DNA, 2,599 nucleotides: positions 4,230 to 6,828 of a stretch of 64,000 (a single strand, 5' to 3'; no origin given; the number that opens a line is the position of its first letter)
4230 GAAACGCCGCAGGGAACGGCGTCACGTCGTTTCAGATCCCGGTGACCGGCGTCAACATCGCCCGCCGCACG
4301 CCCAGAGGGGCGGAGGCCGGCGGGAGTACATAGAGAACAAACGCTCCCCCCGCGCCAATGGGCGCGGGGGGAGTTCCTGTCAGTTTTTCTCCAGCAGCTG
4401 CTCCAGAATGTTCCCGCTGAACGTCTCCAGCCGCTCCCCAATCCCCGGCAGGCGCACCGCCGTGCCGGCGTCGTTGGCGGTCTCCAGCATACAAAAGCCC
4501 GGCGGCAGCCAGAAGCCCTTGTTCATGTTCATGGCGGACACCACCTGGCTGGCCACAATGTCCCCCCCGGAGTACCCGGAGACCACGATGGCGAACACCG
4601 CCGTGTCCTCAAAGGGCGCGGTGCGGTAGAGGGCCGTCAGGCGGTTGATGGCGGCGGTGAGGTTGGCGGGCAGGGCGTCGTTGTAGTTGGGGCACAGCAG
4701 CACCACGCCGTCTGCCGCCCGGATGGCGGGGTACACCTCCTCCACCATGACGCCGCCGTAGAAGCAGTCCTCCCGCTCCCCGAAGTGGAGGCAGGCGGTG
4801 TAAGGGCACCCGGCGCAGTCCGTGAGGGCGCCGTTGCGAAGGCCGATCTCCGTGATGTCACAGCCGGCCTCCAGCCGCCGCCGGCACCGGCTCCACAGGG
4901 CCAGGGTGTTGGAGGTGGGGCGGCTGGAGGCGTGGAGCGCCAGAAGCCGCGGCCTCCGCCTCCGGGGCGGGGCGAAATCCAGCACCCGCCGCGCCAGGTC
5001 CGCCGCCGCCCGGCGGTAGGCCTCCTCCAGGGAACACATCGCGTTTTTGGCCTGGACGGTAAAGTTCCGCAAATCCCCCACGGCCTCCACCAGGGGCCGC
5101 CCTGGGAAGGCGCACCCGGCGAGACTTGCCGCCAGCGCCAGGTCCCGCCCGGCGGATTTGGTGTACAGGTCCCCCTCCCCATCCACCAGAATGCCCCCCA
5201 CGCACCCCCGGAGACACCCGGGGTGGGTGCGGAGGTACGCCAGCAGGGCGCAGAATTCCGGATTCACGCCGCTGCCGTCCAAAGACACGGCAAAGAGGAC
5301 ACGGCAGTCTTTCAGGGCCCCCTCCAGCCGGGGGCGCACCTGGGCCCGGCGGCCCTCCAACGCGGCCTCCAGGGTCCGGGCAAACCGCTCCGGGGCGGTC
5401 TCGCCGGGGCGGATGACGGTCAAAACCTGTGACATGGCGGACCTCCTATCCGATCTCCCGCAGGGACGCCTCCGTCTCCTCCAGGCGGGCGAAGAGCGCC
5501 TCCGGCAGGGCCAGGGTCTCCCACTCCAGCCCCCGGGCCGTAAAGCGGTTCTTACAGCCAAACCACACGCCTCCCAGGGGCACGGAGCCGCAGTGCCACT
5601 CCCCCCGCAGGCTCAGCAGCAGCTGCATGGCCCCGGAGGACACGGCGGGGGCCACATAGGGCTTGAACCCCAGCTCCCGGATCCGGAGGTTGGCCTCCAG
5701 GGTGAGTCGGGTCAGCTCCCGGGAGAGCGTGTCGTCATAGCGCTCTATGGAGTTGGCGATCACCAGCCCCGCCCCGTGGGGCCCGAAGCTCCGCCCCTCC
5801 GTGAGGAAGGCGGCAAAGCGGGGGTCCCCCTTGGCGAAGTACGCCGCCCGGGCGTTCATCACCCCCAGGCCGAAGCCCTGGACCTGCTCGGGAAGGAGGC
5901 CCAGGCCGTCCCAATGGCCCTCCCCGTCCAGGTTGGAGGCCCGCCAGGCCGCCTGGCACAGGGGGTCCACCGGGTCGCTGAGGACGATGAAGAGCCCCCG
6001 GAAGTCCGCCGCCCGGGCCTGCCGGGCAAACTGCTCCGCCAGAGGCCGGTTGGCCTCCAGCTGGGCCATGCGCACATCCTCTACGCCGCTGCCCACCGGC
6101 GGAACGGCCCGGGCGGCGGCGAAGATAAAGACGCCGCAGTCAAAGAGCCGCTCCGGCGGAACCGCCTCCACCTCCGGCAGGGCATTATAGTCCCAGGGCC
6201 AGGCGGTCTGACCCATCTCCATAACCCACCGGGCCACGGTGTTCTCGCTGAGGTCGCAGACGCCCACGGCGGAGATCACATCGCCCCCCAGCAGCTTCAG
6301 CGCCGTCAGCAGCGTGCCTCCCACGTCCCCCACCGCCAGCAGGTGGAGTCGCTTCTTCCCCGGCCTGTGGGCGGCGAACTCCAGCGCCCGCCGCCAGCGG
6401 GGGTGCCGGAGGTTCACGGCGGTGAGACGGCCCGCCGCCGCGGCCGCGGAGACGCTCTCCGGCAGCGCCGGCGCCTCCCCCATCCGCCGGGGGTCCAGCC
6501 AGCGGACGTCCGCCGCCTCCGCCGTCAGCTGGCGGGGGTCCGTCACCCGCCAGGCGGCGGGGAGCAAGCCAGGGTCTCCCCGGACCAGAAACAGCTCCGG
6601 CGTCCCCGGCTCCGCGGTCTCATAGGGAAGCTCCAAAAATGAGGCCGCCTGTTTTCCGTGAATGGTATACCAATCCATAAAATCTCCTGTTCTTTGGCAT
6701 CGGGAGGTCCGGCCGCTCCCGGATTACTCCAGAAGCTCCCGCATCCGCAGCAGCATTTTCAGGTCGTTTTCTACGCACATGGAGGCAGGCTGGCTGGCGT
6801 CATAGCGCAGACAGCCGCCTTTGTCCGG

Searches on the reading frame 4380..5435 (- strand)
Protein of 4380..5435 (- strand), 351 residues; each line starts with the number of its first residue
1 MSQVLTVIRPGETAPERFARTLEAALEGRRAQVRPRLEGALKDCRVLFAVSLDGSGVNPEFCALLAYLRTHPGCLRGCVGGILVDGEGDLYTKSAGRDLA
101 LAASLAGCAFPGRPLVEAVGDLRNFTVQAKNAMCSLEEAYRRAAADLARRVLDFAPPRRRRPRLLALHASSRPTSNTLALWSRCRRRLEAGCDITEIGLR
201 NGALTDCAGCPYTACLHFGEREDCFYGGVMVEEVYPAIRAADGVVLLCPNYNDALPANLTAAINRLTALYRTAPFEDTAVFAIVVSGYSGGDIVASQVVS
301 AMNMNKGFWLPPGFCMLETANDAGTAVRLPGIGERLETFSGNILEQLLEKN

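Call 10: search_protein_families(library=pfam, proteins=[window:4380-5435:-], max_evalue=1)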
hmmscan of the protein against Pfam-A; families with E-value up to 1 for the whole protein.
window:4380-5435:- (351 aa): 2 families
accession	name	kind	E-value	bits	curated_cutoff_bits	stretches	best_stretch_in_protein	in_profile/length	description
PF03358.20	FMN_red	-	2e-22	79.8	24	1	163-321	2-151/152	NADPH-dependent FMN reductase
PF02525.22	Flavodoxin_2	-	0.25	11.5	27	1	163-266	2-103/198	Flavodoxin-like fold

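Call 11: search_protein_families(library=ncbifam, proteins=[window:4380-5435:-], max_evalue=1)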
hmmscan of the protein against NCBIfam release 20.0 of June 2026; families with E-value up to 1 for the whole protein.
window:4380-5435:- (351 aa): 0 families

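Call 41: search_protein_families(library=padloc, proteins=[window:4380-5435:-], max_evalue=0.1)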
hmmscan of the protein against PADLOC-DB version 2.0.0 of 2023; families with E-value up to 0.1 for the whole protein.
window:4380-5435:- (351 aa): 0 families

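Call 44: search_solved_structures(query=A5, max_evalue=0.1, show_alignments=2)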
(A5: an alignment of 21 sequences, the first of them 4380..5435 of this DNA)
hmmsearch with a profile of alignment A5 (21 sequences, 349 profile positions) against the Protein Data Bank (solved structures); distinct sequences matched with E-value up to 0.1: 0.

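Call 75: search_protein_families(library=pfam, alignment_id=A5, max_evalue=0.05)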
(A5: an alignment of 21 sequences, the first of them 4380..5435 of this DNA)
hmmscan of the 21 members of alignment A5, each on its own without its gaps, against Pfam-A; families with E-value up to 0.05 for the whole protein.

A. member 1, window:4380-5435:- (351 aa): 1 family
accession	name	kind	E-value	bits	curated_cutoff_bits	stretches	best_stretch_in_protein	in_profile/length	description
PF03358.20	FMN_red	-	2e-22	79.8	24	1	163-321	2-151/152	NADPH-dependent FMN reductase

B. families by the number of members that match (of 21 scanned): 8 families
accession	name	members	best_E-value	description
PF03358.20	FMN_red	21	9e-24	NADPH-dependent FMN reductase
PF02525.22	Flavodoxin_2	4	0.0023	Flavodoxin-like fold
PF02684.21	LpxB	2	0.022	Lipid-A-disaccharide synthetase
PF04046.21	PSP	1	0.014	PSP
PF17709.6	DUF5554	1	0.018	Family of unknown function (DUF5554)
PF12612.13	TFCD_C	1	0.036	Tubulin folding cofactor D C terminal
PF11848.13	DUF3368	1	0.043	Domain of unknown function (DUF3368)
PF02086.21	MethyltransfD12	1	0.044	D12 class N6 adenine-specific DNA methyltransferase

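Call 76: search_protein_families(library=ncbifam, alignment_id=A5, max_evalue=0.05)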
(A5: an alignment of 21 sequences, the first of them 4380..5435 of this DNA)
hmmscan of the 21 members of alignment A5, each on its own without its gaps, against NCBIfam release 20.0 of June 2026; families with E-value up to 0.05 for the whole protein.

A. member 1, window:4380-5435:- (351 aa): 0 families

B. families by the number of members that match (of 21 scanned): 4 families
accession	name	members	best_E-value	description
NF005211.0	PRK06687.1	1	0.031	TRZ/ATZ family protein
NF038196.1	ferrodoxin_EFR1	1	0.033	EFR1 family ferrodoxin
NF008164.0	PRK10917.1-2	1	0.033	ATP-dependent DNA helicase RecG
NF002370.0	PRK01355.1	1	0.047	FMN-dependent NADH-azoreductase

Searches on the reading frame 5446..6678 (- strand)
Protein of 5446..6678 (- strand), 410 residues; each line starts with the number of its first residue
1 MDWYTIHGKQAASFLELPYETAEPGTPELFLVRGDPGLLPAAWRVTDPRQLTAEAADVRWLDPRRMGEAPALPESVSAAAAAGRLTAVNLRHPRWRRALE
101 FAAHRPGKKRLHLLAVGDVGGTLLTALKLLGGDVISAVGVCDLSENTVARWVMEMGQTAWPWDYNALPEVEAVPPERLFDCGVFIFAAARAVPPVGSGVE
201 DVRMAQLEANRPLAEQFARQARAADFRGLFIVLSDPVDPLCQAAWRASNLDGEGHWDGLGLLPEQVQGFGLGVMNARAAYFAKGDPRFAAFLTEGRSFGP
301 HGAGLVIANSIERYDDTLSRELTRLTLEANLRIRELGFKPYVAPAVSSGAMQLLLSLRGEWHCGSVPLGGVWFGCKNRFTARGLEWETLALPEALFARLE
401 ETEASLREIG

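Call 10: search_protein_families(library=pfam, proteins=[window:5446-6678:-], max_evalue=1)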
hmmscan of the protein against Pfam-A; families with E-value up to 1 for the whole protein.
window:5446-6678:- (410 aa): 1 family
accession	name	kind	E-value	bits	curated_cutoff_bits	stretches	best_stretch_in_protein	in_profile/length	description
PF00056.29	Ldh_1_N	-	0.0081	16.6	27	1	116-251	8-135/141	lactate/malate dehydrogenase, NAD binding domain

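Call 11: search_protein_families(library=ncbifam, proteins=[window:5446-6678:-], max_evalue=1)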
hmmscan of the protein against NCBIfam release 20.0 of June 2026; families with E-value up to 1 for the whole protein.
window:5446-6678:- (410 aa): 2 families
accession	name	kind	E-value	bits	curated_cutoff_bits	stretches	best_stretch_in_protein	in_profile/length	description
TIGR01771.1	L-LDH-NAD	equivalog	0.00016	21.1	303.55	1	116-251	4-130/299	L-lactate dehydrogenase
NF000824.0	PRK00066.1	subfamily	0.00045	19.6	339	1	108-251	6-140/316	L-lactate dehydrogenase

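Call 32: search_solved_structures(query=A4, max_evalue=0.1, show_alignments=1)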
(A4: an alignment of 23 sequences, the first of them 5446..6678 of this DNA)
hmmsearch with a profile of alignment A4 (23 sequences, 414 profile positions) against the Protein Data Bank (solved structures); distinct sequences matched with E-value up to 0.1: 77 (the best 60 are shown).
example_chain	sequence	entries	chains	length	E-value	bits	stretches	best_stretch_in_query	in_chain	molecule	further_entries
3d0o_A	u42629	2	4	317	2.9e-08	36.3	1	112-253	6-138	L-lactate dehydrogenase 1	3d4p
3h3j_A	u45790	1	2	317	3.3e-08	36.1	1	112-253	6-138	L-lactate dehydrogenase 1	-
2zqy_A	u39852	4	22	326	1.3e-07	34.1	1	108-253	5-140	L-lactate dehydrogenase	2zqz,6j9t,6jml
6j9s_A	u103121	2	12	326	1.6e-07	33.8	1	108-253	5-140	L-lactate dehydrogenase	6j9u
4q3n_A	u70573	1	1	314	2.2e-07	33.3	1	113-255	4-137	MGS-M5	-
4m1q_A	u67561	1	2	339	5.9e-07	31.9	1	106-254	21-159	L-lactate dehydrogenase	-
9dq7_P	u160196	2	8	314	1e-06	31.2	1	112-252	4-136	L-lactate dehydrogenase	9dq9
1hyh_A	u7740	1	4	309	1.3e-06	30.8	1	114-245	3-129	L-2-HYDROXYISOCAPROATE DEHYDROGENASE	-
4lmr_A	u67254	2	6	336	4.3e-06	29.1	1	106-254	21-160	L-lactate dehydrogenase 1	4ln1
1llc_A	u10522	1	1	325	8.8e-06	28.1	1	108-253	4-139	L-LACTATE DEHYDROGENASE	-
3pqd_A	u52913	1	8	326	1e-05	27.8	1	111-253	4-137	L-lactate dehydrogenase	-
3pqe_A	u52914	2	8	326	1.1e-05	27.8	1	111-253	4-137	L-lactate dehydrogenase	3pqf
3wsv_A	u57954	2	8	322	2.1e-05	26.9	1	110-253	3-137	L-lactate dehydrogenase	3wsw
1ldn_A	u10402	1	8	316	3.2e-05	26.2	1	112-253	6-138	L-LACTATE DEHYDROGENASE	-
1ldb_A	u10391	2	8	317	3.2e-05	26.2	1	112-253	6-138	APO-L-LACTATE DEHYDROGENASE | L-LACTATE DEHYDROGENASE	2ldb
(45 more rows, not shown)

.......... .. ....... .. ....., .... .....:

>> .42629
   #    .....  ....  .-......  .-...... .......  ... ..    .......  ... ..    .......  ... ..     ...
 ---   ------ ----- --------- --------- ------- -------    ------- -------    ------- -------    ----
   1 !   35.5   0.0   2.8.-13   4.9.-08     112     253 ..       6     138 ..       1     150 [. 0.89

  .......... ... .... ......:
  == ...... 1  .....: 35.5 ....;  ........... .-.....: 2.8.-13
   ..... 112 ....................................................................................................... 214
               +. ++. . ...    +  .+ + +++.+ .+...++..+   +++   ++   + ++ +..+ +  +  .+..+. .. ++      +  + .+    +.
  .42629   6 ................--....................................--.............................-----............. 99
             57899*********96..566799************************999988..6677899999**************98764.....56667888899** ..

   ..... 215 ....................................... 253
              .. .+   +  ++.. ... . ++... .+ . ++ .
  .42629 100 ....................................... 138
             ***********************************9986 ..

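Call 41: search_protein_families(library=padloc, proteins=[window:5446-6678:-], max_evalue=0.1)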
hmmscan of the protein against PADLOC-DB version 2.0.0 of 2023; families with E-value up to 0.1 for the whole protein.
window:5446-6678:- (410 aa): 0 families
